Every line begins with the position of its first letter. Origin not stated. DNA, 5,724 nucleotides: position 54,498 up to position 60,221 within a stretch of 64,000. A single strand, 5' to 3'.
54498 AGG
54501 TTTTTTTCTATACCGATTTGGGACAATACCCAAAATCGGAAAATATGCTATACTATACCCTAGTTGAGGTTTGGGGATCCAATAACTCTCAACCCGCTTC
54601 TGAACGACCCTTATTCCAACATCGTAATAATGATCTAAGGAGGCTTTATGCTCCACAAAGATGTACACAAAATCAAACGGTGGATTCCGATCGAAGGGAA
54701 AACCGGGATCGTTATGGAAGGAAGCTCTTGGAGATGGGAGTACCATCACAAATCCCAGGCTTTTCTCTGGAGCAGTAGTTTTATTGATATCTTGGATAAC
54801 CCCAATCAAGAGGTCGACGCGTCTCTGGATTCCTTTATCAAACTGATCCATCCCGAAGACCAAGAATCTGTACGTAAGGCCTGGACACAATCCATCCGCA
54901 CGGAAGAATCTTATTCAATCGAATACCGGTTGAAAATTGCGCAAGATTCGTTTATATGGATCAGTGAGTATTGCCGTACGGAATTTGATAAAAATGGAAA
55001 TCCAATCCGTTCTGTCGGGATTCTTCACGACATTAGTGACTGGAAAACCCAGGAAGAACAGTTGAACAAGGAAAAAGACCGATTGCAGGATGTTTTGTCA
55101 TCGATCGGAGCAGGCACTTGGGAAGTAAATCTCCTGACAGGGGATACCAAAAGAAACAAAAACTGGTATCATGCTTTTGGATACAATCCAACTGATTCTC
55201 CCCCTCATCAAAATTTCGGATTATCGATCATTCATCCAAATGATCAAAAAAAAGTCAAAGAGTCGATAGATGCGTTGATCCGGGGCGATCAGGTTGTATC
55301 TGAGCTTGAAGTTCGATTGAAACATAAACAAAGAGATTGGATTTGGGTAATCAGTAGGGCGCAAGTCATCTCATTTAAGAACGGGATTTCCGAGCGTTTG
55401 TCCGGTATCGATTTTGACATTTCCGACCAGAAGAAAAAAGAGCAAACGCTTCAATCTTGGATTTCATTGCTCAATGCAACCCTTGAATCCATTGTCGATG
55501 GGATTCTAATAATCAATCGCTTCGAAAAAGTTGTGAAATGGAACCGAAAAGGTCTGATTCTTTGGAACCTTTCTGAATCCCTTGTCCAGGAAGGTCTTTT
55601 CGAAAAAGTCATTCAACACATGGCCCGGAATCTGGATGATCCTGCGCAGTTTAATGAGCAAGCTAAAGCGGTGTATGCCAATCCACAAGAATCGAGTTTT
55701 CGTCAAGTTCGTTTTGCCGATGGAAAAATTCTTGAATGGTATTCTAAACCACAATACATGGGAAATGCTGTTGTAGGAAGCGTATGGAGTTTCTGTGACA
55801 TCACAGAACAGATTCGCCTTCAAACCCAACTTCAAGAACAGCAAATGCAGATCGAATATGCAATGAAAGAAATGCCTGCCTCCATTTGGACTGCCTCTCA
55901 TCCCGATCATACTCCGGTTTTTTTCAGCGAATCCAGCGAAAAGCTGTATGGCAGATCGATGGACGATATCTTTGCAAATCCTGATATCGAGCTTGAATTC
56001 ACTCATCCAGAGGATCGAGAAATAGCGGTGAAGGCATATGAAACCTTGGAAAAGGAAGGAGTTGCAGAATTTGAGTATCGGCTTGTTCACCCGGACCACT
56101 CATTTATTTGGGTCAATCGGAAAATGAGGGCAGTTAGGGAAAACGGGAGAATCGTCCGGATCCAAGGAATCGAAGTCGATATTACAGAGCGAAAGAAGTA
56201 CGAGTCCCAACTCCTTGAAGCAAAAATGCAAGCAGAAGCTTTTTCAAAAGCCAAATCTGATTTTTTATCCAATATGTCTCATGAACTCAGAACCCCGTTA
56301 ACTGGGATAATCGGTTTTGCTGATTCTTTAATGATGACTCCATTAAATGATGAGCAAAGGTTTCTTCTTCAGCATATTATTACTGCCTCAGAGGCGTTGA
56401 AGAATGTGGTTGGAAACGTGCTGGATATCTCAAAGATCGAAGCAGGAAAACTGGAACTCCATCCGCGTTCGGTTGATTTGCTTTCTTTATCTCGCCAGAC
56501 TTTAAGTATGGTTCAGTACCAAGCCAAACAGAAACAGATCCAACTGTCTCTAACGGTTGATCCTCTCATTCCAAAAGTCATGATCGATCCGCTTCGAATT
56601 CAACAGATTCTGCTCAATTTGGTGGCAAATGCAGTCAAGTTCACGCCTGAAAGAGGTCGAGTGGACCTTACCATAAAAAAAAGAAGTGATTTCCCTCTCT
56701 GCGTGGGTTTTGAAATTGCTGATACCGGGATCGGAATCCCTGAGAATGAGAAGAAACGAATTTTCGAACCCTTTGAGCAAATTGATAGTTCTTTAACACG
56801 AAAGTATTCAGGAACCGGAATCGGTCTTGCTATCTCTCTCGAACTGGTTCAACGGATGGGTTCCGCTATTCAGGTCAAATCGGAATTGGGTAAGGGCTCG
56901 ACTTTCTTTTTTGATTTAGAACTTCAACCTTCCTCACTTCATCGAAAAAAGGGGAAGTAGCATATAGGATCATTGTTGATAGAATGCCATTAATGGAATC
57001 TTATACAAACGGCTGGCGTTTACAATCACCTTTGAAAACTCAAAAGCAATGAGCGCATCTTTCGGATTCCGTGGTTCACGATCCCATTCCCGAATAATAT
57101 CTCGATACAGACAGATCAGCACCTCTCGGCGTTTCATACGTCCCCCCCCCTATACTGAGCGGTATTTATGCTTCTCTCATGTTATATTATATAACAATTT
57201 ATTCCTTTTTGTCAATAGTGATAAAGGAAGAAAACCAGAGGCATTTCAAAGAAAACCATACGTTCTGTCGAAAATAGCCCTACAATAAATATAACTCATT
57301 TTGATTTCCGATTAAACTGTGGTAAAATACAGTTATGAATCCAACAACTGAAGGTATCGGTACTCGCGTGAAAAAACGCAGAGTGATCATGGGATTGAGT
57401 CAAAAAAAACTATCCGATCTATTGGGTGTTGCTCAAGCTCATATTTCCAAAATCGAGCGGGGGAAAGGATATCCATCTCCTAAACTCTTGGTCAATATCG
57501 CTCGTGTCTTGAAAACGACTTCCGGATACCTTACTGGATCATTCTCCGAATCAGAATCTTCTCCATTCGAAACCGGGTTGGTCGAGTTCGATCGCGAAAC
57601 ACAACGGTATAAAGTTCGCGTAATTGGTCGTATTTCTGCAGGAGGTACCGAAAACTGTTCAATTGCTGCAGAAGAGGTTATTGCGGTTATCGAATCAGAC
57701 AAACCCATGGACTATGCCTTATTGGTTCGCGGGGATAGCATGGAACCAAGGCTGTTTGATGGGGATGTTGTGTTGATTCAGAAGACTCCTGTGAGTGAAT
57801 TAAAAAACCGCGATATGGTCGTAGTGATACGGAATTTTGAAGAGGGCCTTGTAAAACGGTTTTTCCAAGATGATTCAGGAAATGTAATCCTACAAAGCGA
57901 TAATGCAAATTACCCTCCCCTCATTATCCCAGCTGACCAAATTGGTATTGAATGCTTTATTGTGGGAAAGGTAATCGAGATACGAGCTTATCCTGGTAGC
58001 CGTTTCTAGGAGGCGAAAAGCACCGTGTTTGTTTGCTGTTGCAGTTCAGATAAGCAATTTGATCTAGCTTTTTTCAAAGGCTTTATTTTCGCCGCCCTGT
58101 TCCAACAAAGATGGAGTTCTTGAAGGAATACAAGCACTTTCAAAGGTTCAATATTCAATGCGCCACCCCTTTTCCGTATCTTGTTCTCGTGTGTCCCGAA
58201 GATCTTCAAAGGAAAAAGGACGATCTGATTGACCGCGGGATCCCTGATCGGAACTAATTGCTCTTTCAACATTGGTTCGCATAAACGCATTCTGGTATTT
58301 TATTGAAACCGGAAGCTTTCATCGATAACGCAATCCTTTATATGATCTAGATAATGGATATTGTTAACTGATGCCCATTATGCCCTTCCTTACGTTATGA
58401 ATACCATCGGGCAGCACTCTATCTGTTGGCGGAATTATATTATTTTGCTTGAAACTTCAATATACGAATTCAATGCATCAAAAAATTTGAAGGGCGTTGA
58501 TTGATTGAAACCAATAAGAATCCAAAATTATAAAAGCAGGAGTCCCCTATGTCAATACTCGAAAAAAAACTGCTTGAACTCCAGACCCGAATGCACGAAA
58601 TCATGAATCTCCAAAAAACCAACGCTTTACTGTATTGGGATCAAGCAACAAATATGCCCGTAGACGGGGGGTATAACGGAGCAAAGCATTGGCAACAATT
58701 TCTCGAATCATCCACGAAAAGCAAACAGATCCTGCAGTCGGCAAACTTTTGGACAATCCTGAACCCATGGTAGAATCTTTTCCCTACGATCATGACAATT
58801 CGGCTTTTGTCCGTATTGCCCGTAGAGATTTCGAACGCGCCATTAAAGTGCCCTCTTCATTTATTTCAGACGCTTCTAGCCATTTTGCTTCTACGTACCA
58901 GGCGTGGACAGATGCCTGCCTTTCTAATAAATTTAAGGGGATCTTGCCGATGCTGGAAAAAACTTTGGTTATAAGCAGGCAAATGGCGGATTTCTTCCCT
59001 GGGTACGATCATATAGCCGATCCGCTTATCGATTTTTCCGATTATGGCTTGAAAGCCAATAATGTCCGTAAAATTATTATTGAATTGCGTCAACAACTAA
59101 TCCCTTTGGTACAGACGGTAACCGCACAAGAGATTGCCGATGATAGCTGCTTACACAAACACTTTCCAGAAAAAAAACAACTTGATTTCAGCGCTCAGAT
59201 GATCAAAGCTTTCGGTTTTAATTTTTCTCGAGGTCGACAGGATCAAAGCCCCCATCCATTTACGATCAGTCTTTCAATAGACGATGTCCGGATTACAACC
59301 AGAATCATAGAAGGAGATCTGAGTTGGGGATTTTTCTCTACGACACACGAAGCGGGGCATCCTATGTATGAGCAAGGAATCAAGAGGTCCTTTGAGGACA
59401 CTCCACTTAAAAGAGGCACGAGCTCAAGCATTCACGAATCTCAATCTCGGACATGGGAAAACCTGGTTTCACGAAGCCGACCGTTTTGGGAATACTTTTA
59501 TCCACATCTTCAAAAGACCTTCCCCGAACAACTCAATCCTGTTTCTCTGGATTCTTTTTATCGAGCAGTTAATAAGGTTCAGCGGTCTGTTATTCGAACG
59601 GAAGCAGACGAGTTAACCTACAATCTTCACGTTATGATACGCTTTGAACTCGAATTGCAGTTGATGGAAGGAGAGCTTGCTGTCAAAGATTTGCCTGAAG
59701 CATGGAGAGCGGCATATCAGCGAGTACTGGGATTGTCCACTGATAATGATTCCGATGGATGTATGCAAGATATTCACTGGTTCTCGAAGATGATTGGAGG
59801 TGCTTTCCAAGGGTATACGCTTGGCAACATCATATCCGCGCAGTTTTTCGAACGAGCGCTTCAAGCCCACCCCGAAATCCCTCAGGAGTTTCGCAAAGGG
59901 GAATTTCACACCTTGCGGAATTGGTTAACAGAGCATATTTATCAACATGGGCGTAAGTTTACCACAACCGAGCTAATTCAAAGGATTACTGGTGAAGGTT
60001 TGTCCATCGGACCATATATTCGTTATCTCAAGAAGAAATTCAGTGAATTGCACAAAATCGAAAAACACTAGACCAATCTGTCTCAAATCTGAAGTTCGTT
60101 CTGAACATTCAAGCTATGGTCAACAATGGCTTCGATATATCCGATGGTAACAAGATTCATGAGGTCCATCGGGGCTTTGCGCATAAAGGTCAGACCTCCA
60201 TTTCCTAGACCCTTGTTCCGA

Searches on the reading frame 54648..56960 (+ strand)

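Call 38: search_protein_families(library=pfam, proteins=[window:54648-56960:+], max_evalue=0.001)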
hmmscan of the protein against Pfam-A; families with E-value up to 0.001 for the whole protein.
window:54648-56960:+ (770 aa): 8 families
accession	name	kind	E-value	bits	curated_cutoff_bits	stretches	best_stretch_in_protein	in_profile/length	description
PF08447.18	PAS_3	-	7.4e-52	174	25.6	3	40-125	3-88/89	PAS fold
PF02518.31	HATPase_c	-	3.2e-28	98.8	26.4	1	647-760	2-110/111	Histidine kinase-, DNA gyrase B-, and HSP90-like ATPase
PF00512.31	HisKA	-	7e-20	71.3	26.9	1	535-600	1-66/66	His Kinase A (phospho-acceptor) domain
PF13426.13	PAS_9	-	1.5e-15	57.8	27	1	412-514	3-103/103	PAS domain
PF00989.32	PAS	-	1.5e-11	44.8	22.6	0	40-129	25-113/113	PAS fold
PF14598.12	PAS_11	-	8e-10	39.1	25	1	63-129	37-103/109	PAS domain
PF12860.13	PAS_7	-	9.1e-10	39.1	27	1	279-390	1-112/115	PAS fold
PF08448.16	PAS_4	-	2.5e-06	28.1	23.1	0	67-131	44-107/110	PAS fold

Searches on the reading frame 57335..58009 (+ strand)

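Call 38: search_protein_families(library=pfam, proteins=[window:57335-58009:+], max_evalue=0.001)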
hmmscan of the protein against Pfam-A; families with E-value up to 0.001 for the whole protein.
window:57335-58009:+ (224 aa): 4 families
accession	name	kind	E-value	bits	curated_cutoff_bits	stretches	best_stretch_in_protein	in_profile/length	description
PF00717.28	Peptidase_S24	-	9.9e-20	70.8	23.3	1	96-214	2-116/116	Peptidase S24-like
PF01381.28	HTH_3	-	1.4e-13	51.1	23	1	12-66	1-55/55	Helix-turn-helix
PF13560.12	HTH_31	-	2.7e-07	31.2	27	1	9-62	3-57/64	Helix-turn-helix domain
PF12844.13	HTH_19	-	4.9e-05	23.6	30.2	1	9-60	1-52/64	Helix-turn-helix domain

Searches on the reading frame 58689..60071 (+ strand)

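Call 39: search_protein_families(library=pfam, proteins=[window:58689-60071:+], max_evalue=0.01)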
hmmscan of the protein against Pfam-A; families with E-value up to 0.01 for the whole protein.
window:58689-60071:+ (460 aa): 1 family
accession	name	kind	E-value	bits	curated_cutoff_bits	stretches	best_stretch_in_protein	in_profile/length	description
PF02074.21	Peptidase_M32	-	1.2e-142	476.4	25.1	1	1-451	39-489/489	Carboxypeptidase Taq (M32) metallopeptidase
